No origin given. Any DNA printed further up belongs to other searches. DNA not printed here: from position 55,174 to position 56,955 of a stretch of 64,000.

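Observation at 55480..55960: LysM-like domain(s) inserted into the periplasmic loop of the DppB-type permease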

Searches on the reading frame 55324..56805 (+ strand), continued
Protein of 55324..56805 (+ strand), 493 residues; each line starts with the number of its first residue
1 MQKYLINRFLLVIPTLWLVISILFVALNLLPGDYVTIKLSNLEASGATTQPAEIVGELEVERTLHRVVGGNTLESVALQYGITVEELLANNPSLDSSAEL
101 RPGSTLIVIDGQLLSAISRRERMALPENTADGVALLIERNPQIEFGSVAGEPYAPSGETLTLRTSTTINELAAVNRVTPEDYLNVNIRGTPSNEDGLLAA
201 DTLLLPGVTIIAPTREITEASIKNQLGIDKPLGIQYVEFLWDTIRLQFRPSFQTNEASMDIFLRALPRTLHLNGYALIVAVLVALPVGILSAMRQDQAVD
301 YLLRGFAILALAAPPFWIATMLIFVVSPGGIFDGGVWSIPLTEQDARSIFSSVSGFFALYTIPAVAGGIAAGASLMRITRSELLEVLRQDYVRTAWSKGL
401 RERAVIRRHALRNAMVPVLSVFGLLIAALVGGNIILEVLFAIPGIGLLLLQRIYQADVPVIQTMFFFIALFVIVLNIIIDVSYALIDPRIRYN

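Call 12: search_protein_families(library=pfam, proteins=[P0054], max_evalue=10)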
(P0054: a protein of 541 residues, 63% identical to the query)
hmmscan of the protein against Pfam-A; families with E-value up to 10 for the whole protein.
P0054 (541 aa): 6 families
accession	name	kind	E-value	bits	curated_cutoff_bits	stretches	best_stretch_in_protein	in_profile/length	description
PF00528.27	BPD_transp_1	-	2.2e-38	132.3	26.4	1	332-539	1-183/184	Binding-protein-dependent transport system inner membrane component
PF01476.26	LysM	-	4.1e-18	65.5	20.9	2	65-106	1-40/43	LysM domain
PF19300.4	BPD_transp_1_N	-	0.00052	20.6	23.8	1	268-292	49-73/114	Binding-prot-dependent transport system membrane comp, N-term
PF23473.1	LysM3_LYK4_5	-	0.018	15.6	29.3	1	213-237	8-32/48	LYK4/5 LysM3 domain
PF23446.1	LysM1_NFP_LYK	-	0.019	16.2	36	1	217-254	17-54/60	NFP/LYK LysM1 domain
PF23577.1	LysM_RLK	-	0.033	14.6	27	1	69-96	7-34/44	LysM domain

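Call 25: predict_structure(alignment_id=A2)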
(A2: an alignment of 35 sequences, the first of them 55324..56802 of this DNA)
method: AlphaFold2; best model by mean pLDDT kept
length: 493 residues; sequences in the alignment: 35
mean_pLDDT: 60.3   pTM: 0.39
mean pLDDT of the five models: 60.3, 59.2, 59.1, 56.7, 55.5
residues with pLDDT >= 90: 10; 70-90: 158; 50-70: 131; < 50: 194
segments of 3 or more residues with pLDDT < 50: 30-47, 216-220, 271-277, 283-295, 300-305, 307-406, 426-455, 490-493
pLDDT, mean of each block of 10 residues (from residue 1): 65 66 60 42 47 85 85 85 85 77 85 88 81 89 85 89 87 80 82 84 86 58 56 69 69 60 57 48 48 47 47 36 27 32 35 35 34 33 36 39 48 51 49 40 43 51 64 61 54 38
secondary structure, 60 per line:
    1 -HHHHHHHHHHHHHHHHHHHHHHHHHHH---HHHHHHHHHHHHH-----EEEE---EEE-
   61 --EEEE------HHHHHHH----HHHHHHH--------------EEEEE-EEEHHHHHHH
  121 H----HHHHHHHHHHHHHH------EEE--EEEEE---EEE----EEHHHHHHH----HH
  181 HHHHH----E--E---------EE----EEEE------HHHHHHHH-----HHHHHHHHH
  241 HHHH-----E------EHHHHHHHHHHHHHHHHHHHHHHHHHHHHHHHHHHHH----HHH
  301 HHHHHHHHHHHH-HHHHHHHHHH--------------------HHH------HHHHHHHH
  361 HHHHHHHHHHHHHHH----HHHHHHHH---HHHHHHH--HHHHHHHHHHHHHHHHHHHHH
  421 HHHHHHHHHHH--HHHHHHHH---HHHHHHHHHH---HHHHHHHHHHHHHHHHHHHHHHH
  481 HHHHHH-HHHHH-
elements in order: H2-28 H32-44 E50-53 E57-59 E63-66 H73-79 H84-90 E105-109 E111-113 H114-121 H126-139 E146-148 E151-155 E159-161 H168-174 H179-185 E209-212 H219-226 H232-244 H258-293 H298-312 H314-323 H353-375 H380-387 H391-397 H400-431 H434-441 H445-454 H458-486 H488-492

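Call 38: search_solved_structures(query=window:55324-56802:+, max_evalue=0.00001, show_alignments=2)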
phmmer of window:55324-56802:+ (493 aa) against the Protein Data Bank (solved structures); distinct sequences matched with E-value up to 0.00001: 4.
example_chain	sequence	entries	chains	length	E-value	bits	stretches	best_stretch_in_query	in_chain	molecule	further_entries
8z1v_A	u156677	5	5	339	4.9e-43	150.9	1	209-492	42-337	Dipeptide transport system permease protein DppB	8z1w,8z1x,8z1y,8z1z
8z21_A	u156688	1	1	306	4.8e-38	134.5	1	220-492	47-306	Oligopeptide transport system permease protein OppB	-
8j5q_B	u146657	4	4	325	2.2e-26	96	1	217-492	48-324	Putative peptide transport permease protein Rv1283c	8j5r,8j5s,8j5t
8wd9_B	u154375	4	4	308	3.4e-26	95.4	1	202-492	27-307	Probable dipeptide-transport integral membrane protein ABC transporter DppB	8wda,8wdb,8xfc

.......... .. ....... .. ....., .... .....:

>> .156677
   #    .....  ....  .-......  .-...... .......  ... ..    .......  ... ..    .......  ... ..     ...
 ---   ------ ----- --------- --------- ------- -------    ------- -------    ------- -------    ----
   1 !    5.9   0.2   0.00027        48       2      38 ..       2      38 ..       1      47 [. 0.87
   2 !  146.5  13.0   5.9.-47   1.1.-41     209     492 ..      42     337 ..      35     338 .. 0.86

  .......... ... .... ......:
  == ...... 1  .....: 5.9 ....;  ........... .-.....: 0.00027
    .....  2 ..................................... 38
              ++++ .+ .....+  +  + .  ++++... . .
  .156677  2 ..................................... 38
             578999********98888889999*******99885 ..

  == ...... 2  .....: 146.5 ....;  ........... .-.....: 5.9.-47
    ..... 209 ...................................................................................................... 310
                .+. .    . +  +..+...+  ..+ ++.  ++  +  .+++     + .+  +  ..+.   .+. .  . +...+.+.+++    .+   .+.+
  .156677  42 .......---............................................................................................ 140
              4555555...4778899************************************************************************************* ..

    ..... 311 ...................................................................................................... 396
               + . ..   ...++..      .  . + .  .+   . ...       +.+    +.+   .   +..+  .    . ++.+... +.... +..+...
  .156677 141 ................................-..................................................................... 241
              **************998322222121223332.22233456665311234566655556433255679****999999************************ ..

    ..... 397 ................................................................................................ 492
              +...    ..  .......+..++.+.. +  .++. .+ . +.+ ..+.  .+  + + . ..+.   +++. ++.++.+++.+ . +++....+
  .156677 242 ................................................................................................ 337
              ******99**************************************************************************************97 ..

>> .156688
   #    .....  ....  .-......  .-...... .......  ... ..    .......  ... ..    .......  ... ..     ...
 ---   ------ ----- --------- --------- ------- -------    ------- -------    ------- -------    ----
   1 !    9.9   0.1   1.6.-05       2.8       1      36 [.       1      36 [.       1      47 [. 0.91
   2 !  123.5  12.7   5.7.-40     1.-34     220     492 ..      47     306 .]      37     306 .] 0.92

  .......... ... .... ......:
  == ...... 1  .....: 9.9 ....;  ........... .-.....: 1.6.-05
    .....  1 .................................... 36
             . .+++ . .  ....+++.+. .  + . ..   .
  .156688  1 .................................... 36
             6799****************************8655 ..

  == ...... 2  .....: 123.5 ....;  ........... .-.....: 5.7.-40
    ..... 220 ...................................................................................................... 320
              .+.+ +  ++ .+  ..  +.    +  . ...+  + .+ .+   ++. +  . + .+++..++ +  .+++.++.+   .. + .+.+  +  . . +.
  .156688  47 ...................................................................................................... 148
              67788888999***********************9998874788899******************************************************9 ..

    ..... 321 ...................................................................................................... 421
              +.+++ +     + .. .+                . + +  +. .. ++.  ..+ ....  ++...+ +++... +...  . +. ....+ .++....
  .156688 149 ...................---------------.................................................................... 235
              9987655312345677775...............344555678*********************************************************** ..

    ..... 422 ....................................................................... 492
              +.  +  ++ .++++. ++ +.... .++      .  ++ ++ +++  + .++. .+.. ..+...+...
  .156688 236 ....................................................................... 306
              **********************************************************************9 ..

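Call 45: list_cluster_members(proteins=[window:55324-56802:+, P0001, P0004, P0030, P0085, P0054, P0063, P0120, P0092])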
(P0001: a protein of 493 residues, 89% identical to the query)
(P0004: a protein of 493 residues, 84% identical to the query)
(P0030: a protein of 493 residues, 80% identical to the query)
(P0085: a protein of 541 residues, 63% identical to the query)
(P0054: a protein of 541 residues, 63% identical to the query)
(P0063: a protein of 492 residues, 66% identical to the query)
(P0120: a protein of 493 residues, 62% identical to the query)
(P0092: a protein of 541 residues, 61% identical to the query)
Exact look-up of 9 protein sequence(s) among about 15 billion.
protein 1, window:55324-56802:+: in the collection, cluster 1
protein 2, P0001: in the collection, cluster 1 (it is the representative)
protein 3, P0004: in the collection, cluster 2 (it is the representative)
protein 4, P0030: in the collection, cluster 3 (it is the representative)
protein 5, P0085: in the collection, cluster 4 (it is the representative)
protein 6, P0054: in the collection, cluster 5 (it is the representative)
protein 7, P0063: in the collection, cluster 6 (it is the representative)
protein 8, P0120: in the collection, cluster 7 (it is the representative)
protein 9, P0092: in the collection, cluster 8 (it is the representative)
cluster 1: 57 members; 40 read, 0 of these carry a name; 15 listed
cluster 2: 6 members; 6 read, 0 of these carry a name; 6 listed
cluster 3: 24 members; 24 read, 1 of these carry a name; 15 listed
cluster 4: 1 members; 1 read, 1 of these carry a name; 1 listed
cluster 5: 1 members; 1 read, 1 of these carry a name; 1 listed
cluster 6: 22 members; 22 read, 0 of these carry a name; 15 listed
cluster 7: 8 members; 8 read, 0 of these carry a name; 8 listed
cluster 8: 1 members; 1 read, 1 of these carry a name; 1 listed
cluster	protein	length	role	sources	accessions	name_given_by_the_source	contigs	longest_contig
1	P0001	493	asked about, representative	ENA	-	-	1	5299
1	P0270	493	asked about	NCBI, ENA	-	-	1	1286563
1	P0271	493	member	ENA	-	-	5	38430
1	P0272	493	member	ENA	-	-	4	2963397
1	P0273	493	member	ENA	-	-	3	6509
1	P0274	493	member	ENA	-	-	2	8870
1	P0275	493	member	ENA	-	-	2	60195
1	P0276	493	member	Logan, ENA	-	-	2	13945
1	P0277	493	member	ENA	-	-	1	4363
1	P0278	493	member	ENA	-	-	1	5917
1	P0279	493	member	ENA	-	-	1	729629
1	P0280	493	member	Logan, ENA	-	-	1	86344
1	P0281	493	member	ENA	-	-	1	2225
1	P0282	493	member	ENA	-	-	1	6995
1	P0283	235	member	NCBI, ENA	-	-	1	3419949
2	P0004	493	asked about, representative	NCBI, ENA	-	-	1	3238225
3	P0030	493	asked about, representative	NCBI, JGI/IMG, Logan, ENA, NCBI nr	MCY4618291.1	MAG: ABC transporter permease subunit [Chloroflexi bacterium] | ABC transporter permease subunit [Chloroflexota bacterium]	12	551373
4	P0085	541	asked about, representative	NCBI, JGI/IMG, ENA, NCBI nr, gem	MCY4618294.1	MAG: ABC transporter permease subunit [Chloroflexi bacterium] | ABC transporter permease subunit [Chloroflexota bacterium]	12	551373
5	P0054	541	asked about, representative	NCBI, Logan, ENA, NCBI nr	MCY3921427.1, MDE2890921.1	MAG: ABC transporter permease subunit [Chloroflexota bacterium] | ABC transporter permease subunit [Chloroflexota bacterium]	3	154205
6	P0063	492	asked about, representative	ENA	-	-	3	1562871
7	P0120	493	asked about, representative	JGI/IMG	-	-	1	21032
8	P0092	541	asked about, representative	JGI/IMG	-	peptide/nickel transport system permease protein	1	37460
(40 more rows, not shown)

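Call 46: find_encoding_contigs(protein=window:55324-56805:+, flank=10000, max_places=3)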
Protein window:55324-56805:+ (493 aa): no gene with exactly this product is on record in the collection.

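Call 47: find_encoding_contigs(protein=window:55324-56802:+, flank=10000, max_places=3)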
Protein window:55324-56802:+ (493 aa): no gene with exactly this product is on record in the collection.

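Call 48: find_encoding_contigs(protein=P0030, flank=10000, max_places=4)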
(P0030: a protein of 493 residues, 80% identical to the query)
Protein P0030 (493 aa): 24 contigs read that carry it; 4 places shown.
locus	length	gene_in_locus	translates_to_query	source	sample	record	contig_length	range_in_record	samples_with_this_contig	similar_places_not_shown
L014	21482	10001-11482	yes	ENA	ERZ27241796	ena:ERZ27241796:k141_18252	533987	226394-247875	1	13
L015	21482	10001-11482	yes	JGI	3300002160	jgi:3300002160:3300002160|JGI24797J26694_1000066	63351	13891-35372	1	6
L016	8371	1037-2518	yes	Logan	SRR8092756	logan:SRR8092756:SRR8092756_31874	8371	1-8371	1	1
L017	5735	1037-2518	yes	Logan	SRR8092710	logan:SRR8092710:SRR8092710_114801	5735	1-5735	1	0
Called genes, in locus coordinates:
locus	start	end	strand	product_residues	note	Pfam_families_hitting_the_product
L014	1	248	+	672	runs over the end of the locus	PF00496:SBP_bac_5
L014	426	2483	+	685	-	PF00496:SBP_bac_5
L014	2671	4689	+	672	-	PF00496:SBP_bac_5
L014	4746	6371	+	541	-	PF01476:LysM, PF00528:BPD_transp_1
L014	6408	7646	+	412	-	PF00528:BPD_transp_1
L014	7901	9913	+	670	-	PF00496:SBP_bac_5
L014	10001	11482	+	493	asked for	PF19300:BPD_transp_1_N (faint), PF01476:LysM, PF00528:BPD_transp_1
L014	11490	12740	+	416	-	PF00528:BPD_transp_1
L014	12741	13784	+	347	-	PF00753:Lactamase_B, PF21221:B_lactamase-like_C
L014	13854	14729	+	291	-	PF00106:adh_short, PF08659:KR, PF13561:adh_short_C2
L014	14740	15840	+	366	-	PF08240:ADH_N, PF16912:Glu_dehyd_C (faint), PF00107:ADH_zinc_N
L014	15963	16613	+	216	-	PF05719:GPP34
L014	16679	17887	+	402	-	PF02771:Acyl-CoA_dh_N, PF02770:Acyl-CoA_dh_M, PF00441:Acyl-CoA_dh_1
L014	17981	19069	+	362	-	PF02661:Fic, PF22168:DIP2311-like_C (weak)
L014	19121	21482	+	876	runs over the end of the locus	PF02515:CoA_transf_3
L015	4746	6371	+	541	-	PF01476:LysM, PF00528:BPD_transp_1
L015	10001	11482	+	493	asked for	PF19300:BPD_transp_1_N (faint), PF01476:LysM, PF00528:BPD_transp_1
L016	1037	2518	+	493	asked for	PF19300:BPD_transp_1_N (faint), PF01476:LysM, PF00528:BPD_transp_1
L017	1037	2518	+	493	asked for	PF19300:BPD_transp_1_N (faint), PF01476:LysM, PF00528:BPD_transp_1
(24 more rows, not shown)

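Call 72: search_protein_families(library=pfam, proteins=[L013:5783-7594:+, L013:8913-10202:+, L013:7842-8861:+], max_evalue=0.1)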
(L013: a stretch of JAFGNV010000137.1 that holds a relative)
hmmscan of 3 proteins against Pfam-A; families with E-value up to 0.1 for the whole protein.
L013:5783-7594:+ (604 aa): 2 families
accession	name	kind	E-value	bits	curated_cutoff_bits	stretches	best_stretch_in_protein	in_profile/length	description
PF00496.27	SBP_bac_5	-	7.9e-76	256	32.4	2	398-600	5-209/368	Bacterial extracellular solute-binding proteins, family 5 Middle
PF01476.26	LysM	-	0.034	14.5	20.9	0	76-91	29-43/43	LysM domain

L013:8913-10202:+ (430 aa): 3 families
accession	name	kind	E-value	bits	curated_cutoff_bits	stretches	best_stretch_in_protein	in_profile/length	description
PF00528.27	BPD_transp_1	-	8.2e-25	88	26.4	1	245-427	1-182/184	Binding-protein-dependent transport system inner membrane component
PF12911.12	OppC_N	-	0.0055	17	23.9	1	54-79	17-42/53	N-terminal TM domain of oligopeptide transport permease C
PF25093.1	DUF7807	-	0.088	12.9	27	0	39-69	22-51/170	Family of unknown function (DUF7807)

L013:7842-8861:+ (340 aa): 2 families
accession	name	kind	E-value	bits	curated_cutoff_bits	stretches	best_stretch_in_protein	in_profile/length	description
PF00528.27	BPD_transp_1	-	9e-39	133.5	26.4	1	118-339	1-183/184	Binding-protein-dependent transport system inner membrane component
PF19300.4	BPD_transp_1_N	-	8.3e-11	42.5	23.8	1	7-78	3-74/114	Binding-prot-dependent transport system membrane comp, N-term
